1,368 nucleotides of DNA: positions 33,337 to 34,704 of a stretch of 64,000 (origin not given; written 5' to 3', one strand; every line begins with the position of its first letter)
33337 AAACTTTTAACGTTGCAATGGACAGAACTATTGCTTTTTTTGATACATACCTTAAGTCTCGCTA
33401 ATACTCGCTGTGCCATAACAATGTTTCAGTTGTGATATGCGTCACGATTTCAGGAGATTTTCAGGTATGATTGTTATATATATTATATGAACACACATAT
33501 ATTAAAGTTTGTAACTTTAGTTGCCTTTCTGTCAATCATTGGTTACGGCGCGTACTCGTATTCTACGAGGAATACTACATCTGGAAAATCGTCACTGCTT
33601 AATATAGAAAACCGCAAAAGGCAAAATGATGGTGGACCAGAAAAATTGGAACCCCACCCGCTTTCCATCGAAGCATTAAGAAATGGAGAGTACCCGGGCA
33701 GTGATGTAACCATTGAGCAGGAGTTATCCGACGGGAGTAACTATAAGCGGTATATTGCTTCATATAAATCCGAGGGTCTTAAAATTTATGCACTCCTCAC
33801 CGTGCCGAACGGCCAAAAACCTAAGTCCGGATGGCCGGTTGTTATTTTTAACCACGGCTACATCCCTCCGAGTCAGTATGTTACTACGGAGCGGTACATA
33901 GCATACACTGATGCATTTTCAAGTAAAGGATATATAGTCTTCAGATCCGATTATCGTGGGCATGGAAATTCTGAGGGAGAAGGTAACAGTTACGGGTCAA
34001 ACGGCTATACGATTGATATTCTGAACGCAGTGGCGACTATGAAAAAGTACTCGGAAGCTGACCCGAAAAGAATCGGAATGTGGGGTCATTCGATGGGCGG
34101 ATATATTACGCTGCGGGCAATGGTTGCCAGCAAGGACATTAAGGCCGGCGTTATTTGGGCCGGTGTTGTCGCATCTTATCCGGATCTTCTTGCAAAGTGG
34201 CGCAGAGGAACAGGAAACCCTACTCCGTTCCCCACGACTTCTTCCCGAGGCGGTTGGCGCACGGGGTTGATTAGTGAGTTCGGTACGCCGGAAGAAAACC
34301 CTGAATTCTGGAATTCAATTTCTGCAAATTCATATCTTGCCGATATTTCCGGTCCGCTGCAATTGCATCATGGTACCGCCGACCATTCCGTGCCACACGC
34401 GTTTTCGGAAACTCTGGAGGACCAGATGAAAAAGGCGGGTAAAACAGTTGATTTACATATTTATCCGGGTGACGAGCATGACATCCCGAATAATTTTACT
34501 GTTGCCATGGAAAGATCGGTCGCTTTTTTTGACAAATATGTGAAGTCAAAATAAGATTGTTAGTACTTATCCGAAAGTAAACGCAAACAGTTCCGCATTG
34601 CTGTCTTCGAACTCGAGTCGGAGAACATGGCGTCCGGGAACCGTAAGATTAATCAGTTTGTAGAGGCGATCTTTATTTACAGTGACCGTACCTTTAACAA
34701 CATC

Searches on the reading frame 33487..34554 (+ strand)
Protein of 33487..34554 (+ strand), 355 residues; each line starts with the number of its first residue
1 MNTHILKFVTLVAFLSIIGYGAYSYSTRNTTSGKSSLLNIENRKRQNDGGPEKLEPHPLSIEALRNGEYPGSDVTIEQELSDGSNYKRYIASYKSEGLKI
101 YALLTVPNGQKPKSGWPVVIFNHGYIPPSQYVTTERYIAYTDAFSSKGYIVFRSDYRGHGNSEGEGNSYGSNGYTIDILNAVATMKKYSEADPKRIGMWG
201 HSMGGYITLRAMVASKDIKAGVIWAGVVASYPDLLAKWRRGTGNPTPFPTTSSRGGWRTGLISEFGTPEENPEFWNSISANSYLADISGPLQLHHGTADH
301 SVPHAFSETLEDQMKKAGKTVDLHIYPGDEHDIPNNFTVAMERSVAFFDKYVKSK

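Call 6: search_protein_families(library=pfam, proteins=[window:33487-34554:+])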
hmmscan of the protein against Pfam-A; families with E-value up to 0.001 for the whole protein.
window:33487-34554:+ (355 aa): 11 families
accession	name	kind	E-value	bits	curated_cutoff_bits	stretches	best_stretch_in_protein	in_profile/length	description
PF00326.27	Peptidase_S9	-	4.7e-20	72.4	22.6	1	143-354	9-212/213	Prolyl oligopeptidase family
PF12146.15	Hydrolase_4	-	4.2e-19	69.2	27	1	118-229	6-112/239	Serine aminopeptidase, S33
PF01738.24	DLH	-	2.6e-13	50.5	21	2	282-331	137-186/217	Dienelactone hydrolase family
PF02129.25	Peptidase_S15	-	2.5e-12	47.5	23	1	97-233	2-135/262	X-Pro dipeptidyl-peptidase (S15 family)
PF00561.26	Abhydrolase_1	-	5.3e-10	39.8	25.8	1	117-213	1-88/245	alpha/beta hydrolase fold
PF20434.5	BD-FAE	-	9.2e-10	38.8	26.8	1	267-313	168-214/215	BD-FAE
PF12697.13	Abhydrolase_6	-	1.6e-09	39.2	26.3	1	140-307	19-184/217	Alpha/beta hydrolase family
PF05448.18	AXE1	-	3.8e-08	32.9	21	0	176-232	158-208/321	Acetyl xylan esterase (AXE1)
PF02230.22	Abhydrolase_2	-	1.1e-07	32.4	23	1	290-343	158-211/217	Phospholipase/Carboxylesterase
PF07859.19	Abhydrolase_3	-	7.7e-07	29.5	25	1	177-333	54-208/210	alpha/beta hydrolase fold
PF08840.17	BAAT_C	-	0.00022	21.8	20.9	1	181-333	9-160/210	BAAT / Acyl-CoA thioester hydrolase C terminal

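Call 17: find_homologous_proteins(query=window:33487-34554:+, max_evalue=1e-30)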
Query window:33487-34554:+ (355 aa): 8000 proteins with E <= 1e-30 among 8000 candidates; the best 120 are listed.
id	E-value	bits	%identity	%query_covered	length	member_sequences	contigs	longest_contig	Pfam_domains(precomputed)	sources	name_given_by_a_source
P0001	4.9e-241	817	100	100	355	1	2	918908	PF02129.25,PF00326.28,PF07859.20,PF05448.19,PF12697.14,PF01738.25,PF00561.27,PF12146.16,PF02230.23,PF20434.6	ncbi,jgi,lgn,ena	ncbi:MAG: alpha/beta fold hydrolase [Patescibacteria group bacterium]|jgi:dipeptidyl aminopeptidase/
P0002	8.0e-178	609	79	91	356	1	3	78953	PF02129.25,PF00326.28,PF07859.20,PF05448.19,PF12697.14,PF01738.25,PF00561.27,PF12146.16,PF02230.23,PF20434.6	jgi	jgi:dipeptidyl aminopeptidase/acylaminoacyl peptidase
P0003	9.8e-176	602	75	98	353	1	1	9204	PF02129.25,PF00326.28,PF07859.20,PF05448.19,PF12697.14,PF01738.25,PF00561.27,PF12146.16,PF02230.23,PF20434.6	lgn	-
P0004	2.4e-175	601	75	97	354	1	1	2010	PF02129.25,PF00326.28,PF07859.20,PF05448.19,PF12697.14,PF01738.25,PF08840.18,PF00561.27,PF12146.16,PF02230.23,PF20434.6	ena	-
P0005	1.6e-173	595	74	97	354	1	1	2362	PF02129.25,PF00326.28,PF07859.20,PF05448.19,PF12697.14,PF01738.25,PF00561.27,PF12146.16,PF02230.23,PF20434.6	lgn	-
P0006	5.5e-173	593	77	94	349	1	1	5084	PF02129.25,PF00326.28,PF07859.20,PF05448.19,PF12697.14,PF01738.25,PF08840.18,PF00561.27,PF12146.16,PF02230.23,PF20434.6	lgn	-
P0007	6.5e-173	593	72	99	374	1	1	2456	PF02129.25,PF00326.28,PF07859.20,PF05448.19,PF12697.14,PF01738.25,PF08840.18,PF00561.27,PF12146.16,PF02230.23,PF20434.6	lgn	-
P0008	8.5e-172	589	76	92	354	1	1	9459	PF02129.25,PF00326.28,PF07859.20,PF05448.19,PF12697.14,PF01738.25,PF08840.18,PF00561.27,PF12146.16,PF02230.23,PF20434.6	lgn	-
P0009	6.6e-171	586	73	98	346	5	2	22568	PF02129.25,PF00326.28,PF07859.20,PF05448.19,PF12697.14,PF01738.25,PF00561.27,PF12146.16,PF20434.6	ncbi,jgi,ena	-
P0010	1.4e-170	585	74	93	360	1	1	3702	PF02129.25,PF00326.28,PF07859.20,PF12697.14,PF01738.25,PF00561.27,PF12146.16,PF02230.23,PF20434.6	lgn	-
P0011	2.4e-170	584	77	88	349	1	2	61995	PF02129.25,PF00326.28,PF07859.20,PF05448.19,PF12697.14,PF01738.25,PF08840.18,PF00561.27,PF12146.16,PF02230.23,PF20434.6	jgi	jgi:uncharacterized protein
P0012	1.2e-169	582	72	99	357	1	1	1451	PF02129.25,PF00326.28,PF07859.20,PF05448.19,PF12697.14,PF01738.25,PF00561.27,PF12146.16,PF02230.23,PF20434.6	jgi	jgi:dipeptidyl aminopeptidase/acylaminoacyl peptidase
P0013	3.8e-169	580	78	87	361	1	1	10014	PF02129.25,PF00326.28,PF07859.20,PF05448.19,PF12697.14,PF01738.25,PF00561.27,PF12146.16,PF02230.23,PF20434.6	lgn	-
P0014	8.9e-168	576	70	98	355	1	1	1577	PF02129.25,PF00326.28,PF07859.20,PF05448.19,PF12697.14,PF01738.25,PF08840.18,PF00561.27,PF12146.16,PF02230.23,PF20434.6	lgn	-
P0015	2.5e-167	574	71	99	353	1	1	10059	PF02129.25,PF00326.28,PF07859.20,PF05448.19,PF12697.14,PF01738.25,PF08840.18,PF00561.27,PF12146.16,PF02230.23,PF20434.6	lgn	-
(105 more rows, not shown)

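Call 18: search_protein_families(library=ncbifam, proteins=[window:33487-34554:+], max_evalue=0.00001)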
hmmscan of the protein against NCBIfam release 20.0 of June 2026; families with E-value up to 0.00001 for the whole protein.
window:33487-34554:+ (355 aa): 9 families
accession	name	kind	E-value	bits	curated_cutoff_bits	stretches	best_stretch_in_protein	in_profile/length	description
NF047920.1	lactonase_UilS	equivalog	5.8e-15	55.7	400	1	104-220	15-124/285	UilS family quorum-quenching N-acyl-homoserine lactonase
NF007857.0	PRK10566.1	equivalog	1.2e-09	38.4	201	0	100-222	12-135/249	esterase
NF033523.0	lasso_peptidase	equivalog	1.2e-09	37.5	400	1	178-331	478-614/638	Atxe2 family lasso peptide isopeptidase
NF050057.1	e_dPHAmcl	equivalog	4.1e-07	29.6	270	0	104-214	35-158/252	extracellular medium-chain-length polyhydroxyalkanoate depolymerase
TIGR00976.1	CocE_NonD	subfamily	4.3e-06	26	66.3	1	97-231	6-135/550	CocE/NonD family hydrolase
NF050058.1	e_dPHAscl_type1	hypoth_equivalog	4.7e-06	26.3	150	0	174-317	84-207/276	extracellular catalytic domain type 1 short-chain-length polyhydroxyalkanoate depolymerase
NF041440.1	hydrolase_YghX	exception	6e-06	25.6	460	0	281-346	213-286/292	YghX family hydrolase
NF041096.1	esterase_EstD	equivalog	7.9e-06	25.2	600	0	99-227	146-274/421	esterase EstD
NF053518.1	DipepPtdsDpp5Prph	equivalog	8e-06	24.6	900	0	77-208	388-520/655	dipeptidyl-peptidase Dpp5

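Call 20: find_related_loci(query=window:33487-34554:+, collection=metagenome_contigs, flank=10000)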
Query window:33487-34554:+ (355 aa) in metagenome_contigs; peptide patterns used: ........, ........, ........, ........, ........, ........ (x = any residue, [..] = any of these).
600 stretches matched a pattern (row limit reached: there are more); 579 encode a relative of the query (tblastn E <= 1e-3); the best 80 are kept; 80 distinct loci.
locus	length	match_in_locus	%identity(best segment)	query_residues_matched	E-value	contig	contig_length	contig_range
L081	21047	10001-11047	68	6-353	6e-167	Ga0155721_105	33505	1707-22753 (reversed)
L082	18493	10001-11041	68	1-353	1e-154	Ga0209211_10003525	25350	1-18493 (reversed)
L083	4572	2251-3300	66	2-353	4e-157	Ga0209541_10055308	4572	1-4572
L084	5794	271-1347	63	1-353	1e-148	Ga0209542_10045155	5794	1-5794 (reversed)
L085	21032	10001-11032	62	22-353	3e-140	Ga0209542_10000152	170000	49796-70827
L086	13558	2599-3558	65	27-352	1e-141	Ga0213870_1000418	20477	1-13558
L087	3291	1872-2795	68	48-353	5e-147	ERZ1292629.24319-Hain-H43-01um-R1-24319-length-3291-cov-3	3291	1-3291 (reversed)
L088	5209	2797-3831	62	8-353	3e-142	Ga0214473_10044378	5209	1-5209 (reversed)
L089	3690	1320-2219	67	57-354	4e-144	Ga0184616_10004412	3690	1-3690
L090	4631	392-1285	66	57-355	2e-142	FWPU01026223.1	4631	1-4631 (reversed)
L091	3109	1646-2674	60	6-353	1e-145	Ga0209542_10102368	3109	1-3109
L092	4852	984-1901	66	47-353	3e-140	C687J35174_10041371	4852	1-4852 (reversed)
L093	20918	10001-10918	66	47-353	1e-138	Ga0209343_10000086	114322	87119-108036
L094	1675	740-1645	66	54-353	1e-149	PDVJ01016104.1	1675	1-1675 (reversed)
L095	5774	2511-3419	67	57-354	4e-139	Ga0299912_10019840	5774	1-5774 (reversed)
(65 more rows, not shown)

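Call 29: search_protein_families(library=pfam, proteins=[L081:7062-7760:+, L081:7781-9004:+, L081:9004-9999:+, L081:11079-12089:+, L081:12086-12514:+, L082:7285-7974:+, L082:7976-8779:+, L082:8782-10008:+, L082:11056-11514:+, L081:4601-5671:+], max_evalue=0.001)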
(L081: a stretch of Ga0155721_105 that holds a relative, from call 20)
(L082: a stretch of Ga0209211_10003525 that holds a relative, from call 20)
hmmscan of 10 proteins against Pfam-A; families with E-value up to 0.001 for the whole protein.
L081:7062-7760:+ (232 aa): 4 families
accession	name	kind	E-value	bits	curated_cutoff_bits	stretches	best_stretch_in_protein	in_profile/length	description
PF00005.33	ABC_tran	-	2.4e-35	122.6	25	1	21-169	1-136/137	ABC transporter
PF13304.12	AAA_21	-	3.2e-06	27.9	27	0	33-54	1-22/304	AAA domain, putative AbiEii toxin, Type IV TA system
PF02463.25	SMC_N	-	9e-05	22.4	40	0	31-214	24-212/220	RecF/RecN/SMC N terminal domain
PF13555.12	AAA_29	-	0.00015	21.9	27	1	23-48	14-39/61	P-loop containing region of AAA domain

L081:7781-9004:+ (407 aa): 2 families
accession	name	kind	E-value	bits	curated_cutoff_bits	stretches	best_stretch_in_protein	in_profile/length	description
PF12704.14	MacB_PCD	-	1.3e-45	156.7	27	1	21-244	1-204/207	MacB-like periplasmic core domain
PF02687.27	FtsX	-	8.9e-25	87.5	25.5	1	288-400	3-120/120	FtsX-like permease C-terminal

L081:9004-9999:+ (331 aa): 2 families
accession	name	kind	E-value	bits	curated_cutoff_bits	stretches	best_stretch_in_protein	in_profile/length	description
PF13354.11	Beta-lactamase2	-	1.6e-42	145.7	22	1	95-302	1-213/214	Beta-lactamase enzyme family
PF00144.29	Beta-lactamase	-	1e-08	35.2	27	0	84-148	5-83/329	Beta-lactamase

L081:11079-12089:+ (336 aa): 13 families
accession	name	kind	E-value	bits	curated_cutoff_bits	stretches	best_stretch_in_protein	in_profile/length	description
PF12146.15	Hydrolase_4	-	4.8e-15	55.9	27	1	115-229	6-112/239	Serine aminopeptidase, S33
PF00561.26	Abhydrolase_1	-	8.4e-15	55.5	25.8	1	114-318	1-200/245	alpha/beta hydrolase fold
PF00326.27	Peptidase_S9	-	1.1e-14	54.8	22.6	1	138-331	7-211/213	Prolyl oligopeptidase family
PF01738.24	DLH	-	1.2e-13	51.6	21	1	103-312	4-190/217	Dienelactone hydrolase family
PF02129.25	Peptidase_S15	-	3.7e-13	50.2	23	1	106-240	11-141/262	X-Pro dipeptidyl-peptidase (S15 family)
PF05448.18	AXE1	-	9.3e-09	34.9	21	1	95-224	64-206/321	Acetyl xylan esterase (AXE1)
PF12740.14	PETase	-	4.1e-08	33.4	28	1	112-227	53-158/263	PET hydrolase-like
PF20434.5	BD-FAE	-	1.6e-07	31.5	26.8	0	109-209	9-104/215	BD-FAE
PF07859.19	Abhydrolase_3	-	3e-07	30.8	25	0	174-235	51-118/210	alpha/beta hydrolase fold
PF12697.13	Abhydrolase_6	-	3.6e-07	31.5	26.3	1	139-288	19-145/217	Alpha/beta hydrolase family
PF07224.18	Chlorophyllase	-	1.8e-05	24.2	26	1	103-230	32-156/301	Chlorophyllase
PF00756.26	Esterase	-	0.00027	21.2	22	1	107-311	15-229/251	Putative esterase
PF06500.17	FrsA-like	-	0.0003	20.1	22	1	89-223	169-295/414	Esterase FrsA-like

L081:12086-12514:+ (142 aa): 1 family
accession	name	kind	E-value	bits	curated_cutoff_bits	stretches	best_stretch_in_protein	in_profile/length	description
PF18914.6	DUF5666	-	2e-05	25.2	27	1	66-128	4-59/60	Domain of unknown function (DUF5666)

L082:7285-7974:+ (229 aa): 5 families
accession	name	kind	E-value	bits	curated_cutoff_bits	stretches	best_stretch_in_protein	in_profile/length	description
PF00005.33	ABC_tran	-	4e-35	121.8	25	1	21-169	1-136/137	ABC transporter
PF13304.12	AAA_21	-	1.5e-05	25.7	27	0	33-54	1-22/304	AAA domain, putative AbiEii toxin, Type IV TA system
PF13555.12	AAA_29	-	0.0002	21.5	27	1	25-48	16-39/61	P-loop containing region of AAA domain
PF20703.3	nSTAND1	-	0.00043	20.5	27.1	0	25-49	27-51/379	Novel STAND NTPase 1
PF03193.22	RsgA_GTPase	-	0.00059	20.1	30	0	9-52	85-128/174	RsgA GTPase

L082:7976-8779:+ (267 aa): 4 families
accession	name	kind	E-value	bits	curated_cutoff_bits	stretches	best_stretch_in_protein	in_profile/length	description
PF13365.12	Trypsin_2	-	4.4e-34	118.7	27.6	1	93-236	1-144/144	Trypsin-like peptidase domain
PF00089.32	Trypsin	-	2.2e-23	83.7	20.6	1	90-256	24-216/220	Trypsin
PF05579.19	Peptidase_S32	-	0.00031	20.5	24.7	0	216-245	201-233/297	Equine arteritis virus serine endopeptidase S32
PF02122.21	Peptidase_S39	-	0.00098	19.2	21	0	101-150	41-90/203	Peptidase S39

L082:8782-10008:+ (408 aa): 2 families
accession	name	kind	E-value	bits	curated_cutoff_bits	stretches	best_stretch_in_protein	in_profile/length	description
PF12704.14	MacB_PCD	-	3.5e-43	148.7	27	1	22-245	1-204/207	MacB-like periplasmic core domain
PF02687.27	FtsX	-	4.3e-23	82.1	25.5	1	289-401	3-120/120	FtsX-like permease C-terminal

L082:11056-11514:+ (152 aa): 1 family
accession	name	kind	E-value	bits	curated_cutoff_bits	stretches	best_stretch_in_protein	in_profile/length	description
PF18914.6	DUF5666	-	0.00015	22.4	27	1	75-133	8-59/60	Domain of unknown function (DUF5666)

L081:4601-5671:+ (356 aa): 4 families
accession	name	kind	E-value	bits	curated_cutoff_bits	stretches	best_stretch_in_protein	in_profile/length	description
PF02518.31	HATPase_c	-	2e-28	99.5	26.4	1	236-344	5-110/111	Histidine kinase-, DNA gyrase B-, and HSP90-like ATPase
PF00512.31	HisKA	-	6.9e-10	39.3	26.9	1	122-185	2-63/66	His Kinase A (phospho-acceptor) domain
PF14501.12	HATPase_c_5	-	2e-06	28.1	22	1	235-330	4-91/102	GHKL domain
PF13589.12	HATPase_c_3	-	1.3e-05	25.7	25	1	244-314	10-80/137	Histidine kinase-, DNA gyrase B-, and HSP90-like ATPase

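Call 47: search_solved_structures(query=window:33487-34554:+, max_evalue=0.00001)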
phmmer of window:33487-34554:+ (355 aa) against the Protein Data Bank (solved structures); distinct sequences matched with E-value up to 0.00001: 31.
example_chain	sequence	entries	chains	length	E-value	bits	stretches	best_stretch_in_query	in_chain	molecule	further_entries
5yp1_A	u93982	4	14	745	1.7e-14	56.6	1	102-217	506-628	Dipeptidyl aminopeptidase 4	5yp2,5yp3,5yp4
9pir_A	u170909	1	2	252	3.3e-14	55.7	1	94-333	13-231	Alpha/beta fold hydrolase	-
9pic_A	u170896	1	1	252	4.5e-14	55.2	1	94-333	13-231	Alpha/beta fold hydrolase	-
2ecf_A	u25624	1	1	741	6.6e-14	54.7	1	106-225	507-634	Dipeptidyl peptidase IV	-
2z3w_A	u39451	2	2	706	3.6e-13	52.3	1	99-225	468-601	Dipeptidyl aminopeptidase IV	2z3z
2d5l_A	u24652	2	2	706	3.7e-13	52.2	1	99-225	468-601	dipeptidyl aminopeptidase IV, putative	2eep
9pid_A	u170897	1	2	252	6.9e-13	51.3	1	94-333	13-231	Alpha/beta fold hydrolase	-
2dcm_A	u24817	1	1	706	9.4e-13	50.9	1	99-225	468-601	dipeptidyl aminopeptidase IV, putative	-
9pjb_A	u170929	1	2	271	3.3e-12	49.1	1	93-331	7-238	MHETase MHT043-5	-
8b4u_A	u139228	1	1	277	6.4e-11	44.8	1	92-221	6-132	Alpha/beta hydrolase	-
8hay_A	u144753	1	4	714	1.1e-10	44.1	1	87-335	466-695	btDPP4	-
7y4g_A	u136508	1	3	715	1.1e-10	44.1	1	87-335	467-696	btDPP4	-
7y4f_A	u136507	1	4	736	1.2e-10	43.9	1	87-335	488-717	Dipeptidyl peptidase IV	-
6eoo_A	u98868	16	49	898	9.3e-10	41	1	94-333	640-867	Dipeptidyl peptidase 8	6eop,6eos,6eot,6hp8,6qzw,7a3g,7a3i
6trw_A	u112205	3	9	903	9.5e-10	41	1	94-333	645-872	Dipeptidyl peptidase 8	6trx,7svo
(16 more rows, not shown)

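Call 51: find_encoding_contigs(protein=P0002, flank=10000, max_places=2)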
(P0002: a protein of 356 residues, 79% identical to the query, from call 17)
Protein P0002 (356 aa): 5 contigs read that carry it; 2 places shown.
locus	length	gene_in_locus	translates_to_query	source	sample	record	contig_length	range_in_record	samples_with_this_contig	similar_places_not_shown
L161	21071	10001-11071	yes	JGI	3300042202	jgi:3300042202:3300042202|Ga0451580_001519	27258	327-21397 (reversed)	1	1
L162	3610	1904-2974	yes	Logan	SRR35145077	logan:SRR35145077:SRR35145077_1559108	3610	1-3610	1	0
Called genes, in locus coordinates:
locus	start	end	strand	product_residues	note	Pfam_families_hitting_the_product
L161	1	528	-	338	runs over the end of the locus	-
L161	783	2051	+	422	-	PF01435:Peptidase_M48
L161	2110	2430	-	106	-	-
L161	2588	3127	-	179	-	-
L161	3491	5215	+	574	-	-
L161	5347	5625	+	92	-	-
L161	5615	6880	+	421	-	PF00817:IMS, PF11799:IMS_C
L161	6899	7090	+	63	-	-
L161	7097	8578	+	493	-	PF01381:HTH_3 (weak), PF00145:DNA_methylase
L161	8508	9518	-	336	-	-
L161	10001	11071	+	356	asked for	PF05448:AXE1 (faint), PF02129:Peptidase_S15, PF00561:Abhydrolase_1 (weak), PF12146:Hydrolase_4, PF12697:Abhydrolase_6, PF00326:Peptidase_S9, PF07859:Abhydrolase_3 (weak), PF01738:DLH (weak), +2 more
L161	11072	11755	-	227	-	PF05552:MS_channel_1st_1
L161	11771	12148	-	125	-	PF08378:NERD (weak), PF02021:UPF0102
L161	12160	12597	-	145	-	PF01245:Ribosomal_L19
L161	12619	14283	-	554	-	PF06418:CTP_synth_N, PF00117:GATase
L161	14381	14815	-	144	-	-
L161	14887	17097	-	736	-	PF01751:Toprim, PF01131:Topoisom_bac, PF01396:Zn_ribbon_Top1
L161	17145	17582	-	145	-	PF02823:ATP-synt_DE_N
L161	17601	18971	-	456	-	PF02874:ATP-synt_ab_N, PF00006:ATP-synt_ab, PF22919:ATP-synt_VA_C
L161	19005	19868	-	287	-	PF00231:ATP-synt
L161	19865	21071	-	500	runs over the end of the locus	PF02874:ATP-synt_ab_N, PF00006:ATP-synt_ab, PF06745:ATPase (faint), PF00306:ATP-synt_ab_C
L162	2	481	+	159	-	?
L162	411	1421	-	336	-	-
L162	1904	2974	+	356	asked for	PF05448:AXE1 (faint), PF02129:Peptidase_S15, PF00561:Abhydrolase_1 (weak), PF12146:Hydrolase_4, PF12697:Abhydrolase_6, PF00326:Peptidase_S9, PF07859:Abhydrolase_3 (weak), PF01738:DLH (weak), +2 more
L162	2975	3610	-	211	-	?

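Call 52: find_encoding_contigs(protein=P0011, flank=10000, max_places=2)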
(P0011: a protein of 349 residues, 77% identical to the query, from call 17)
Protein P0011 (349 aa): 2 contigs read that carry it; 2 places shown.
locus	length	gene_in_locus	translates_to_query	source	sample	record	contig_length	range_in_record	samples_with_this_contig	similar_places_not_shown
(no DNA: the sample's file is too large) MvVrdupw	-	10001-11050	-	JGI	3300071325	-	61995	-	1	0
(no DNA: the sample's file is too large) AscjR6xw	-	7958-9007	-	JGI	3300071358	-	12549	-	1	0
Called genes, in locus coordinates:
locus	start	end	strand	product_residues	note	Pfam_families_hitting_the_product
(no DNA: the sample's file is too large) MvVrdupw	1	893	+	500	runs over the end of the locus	-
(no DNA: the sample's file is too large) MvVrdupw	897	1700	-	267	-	-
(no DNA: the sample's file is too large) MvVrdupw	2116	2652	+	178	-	-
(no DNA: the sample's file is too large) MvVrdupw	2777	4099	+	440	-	PF05970:PIF1, PF13245:AAA_19, PF13401:AAA_22 (weak), PF13604:AAA_30, PF21530:Pif1_2B_dom (weak)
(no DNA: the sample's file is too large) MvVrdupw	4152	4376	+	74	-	-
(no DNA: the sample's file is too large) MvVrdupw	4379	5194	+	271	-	-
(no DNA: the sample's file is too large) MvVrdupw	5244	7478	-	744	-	PF00912:Transgly, PF00905:Transpeptidase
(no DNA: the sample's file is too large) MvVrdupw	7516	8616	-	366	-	PF13529:Peptidase_C39_2, PF03412:Peptidase_C39 (weak)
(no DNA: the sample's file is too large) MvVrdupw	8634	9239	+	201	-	-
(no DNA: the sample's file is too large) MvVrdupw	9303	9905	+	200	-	PF02517:Rce1-like (weak)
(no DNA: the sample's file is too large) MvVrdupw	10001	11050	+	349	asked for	PF02129:Peptidase_S15, PF00561:Abhydrolase_1 (weak), PF12146:Hydrolase_4, PF12697:Abhydrolase_6, PF00326:Peptidase_S9, PF07859:Abhydrolase_3 (weak), PF20434:BD-FAE (weak), PF01738:DLH (weak), +3 more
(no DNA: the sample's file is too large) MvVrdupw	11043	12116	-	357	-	-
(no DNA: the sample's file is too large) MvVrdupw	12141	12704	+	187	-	-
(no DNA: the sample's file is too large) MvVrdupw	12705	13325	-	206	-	PF00775:Dioxygenase_C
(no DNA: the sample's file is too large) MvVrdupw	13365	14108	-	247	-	PF00856:SET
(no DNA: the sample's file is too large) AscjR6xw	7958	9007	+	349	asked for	PF02129:Peptidase_S15, PF00561:Abhydrolase_1 (weak), PF12146:Hydrolase_4, PF12697:Abhydrolase_6, PF00326:Peptidase_S9, PF07859:Abhydrolase_3 (weak), PF20434:BD-FAE (weak), PF01738:DLH (weak), +3 more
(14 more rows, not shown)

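Call 53: find_encoding_contigs(protein=P0003, flank=10000, max_places=1)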
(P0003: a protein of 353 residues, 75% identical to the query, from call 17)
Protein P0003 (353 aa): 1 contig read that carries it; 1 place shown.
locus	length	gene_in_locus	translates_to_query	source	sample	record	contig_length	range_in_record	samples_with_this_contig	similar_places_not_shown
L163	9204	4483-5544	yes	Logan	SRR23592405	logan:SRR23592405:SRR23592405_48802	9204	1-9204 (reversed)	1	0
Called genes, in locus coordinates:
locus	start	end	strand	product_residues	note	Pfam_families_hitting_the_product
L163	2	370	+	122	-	?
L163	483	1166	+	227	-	PF02424:ApbE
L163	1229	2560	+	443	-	PF25917:BSH_RND (weak), PF25919:BSH_CusB (weak), PF25954:Beta-barrel_RND_2 (faint), PF25990:Beta-barrel_YknX, PF25967:RND-MFP_C, PF25975:CzcB_C, PF25989:YknX_C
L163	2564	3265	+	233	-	PF00005:ABC_tran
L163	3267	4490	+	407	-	PF12704:MacB_PCD, PF02687:FtsX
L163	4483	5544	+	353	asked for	PF05448:AXE1 (faint), PF02129:Peptidase_S15, PF00561:Abhydrolase_1, PF12146:Hydrolase_4, PF12697:Abhydrolase_6, PF00326:Peptidase_S9, PF07859:Abhydrolase_3, PF01738:DLH (weak), +2 more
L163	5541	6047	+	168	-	PF18914:DUF5666 (weak)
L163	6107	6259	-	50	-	-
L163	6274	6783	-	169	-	-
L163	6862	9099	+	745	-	PF02463:SMC_N (faint), PF03193:RsgA_GTPase (faint), PF13175:AAA_15 (faint), PF13191:AAA_16 (faint), PF13555:AAA_29 (faint), PF20703:nSTAND1 (faint), PF17755:UvrA_DNA-bind (weak), PF00005:ABC_tran, +3 more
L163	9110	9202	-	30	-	?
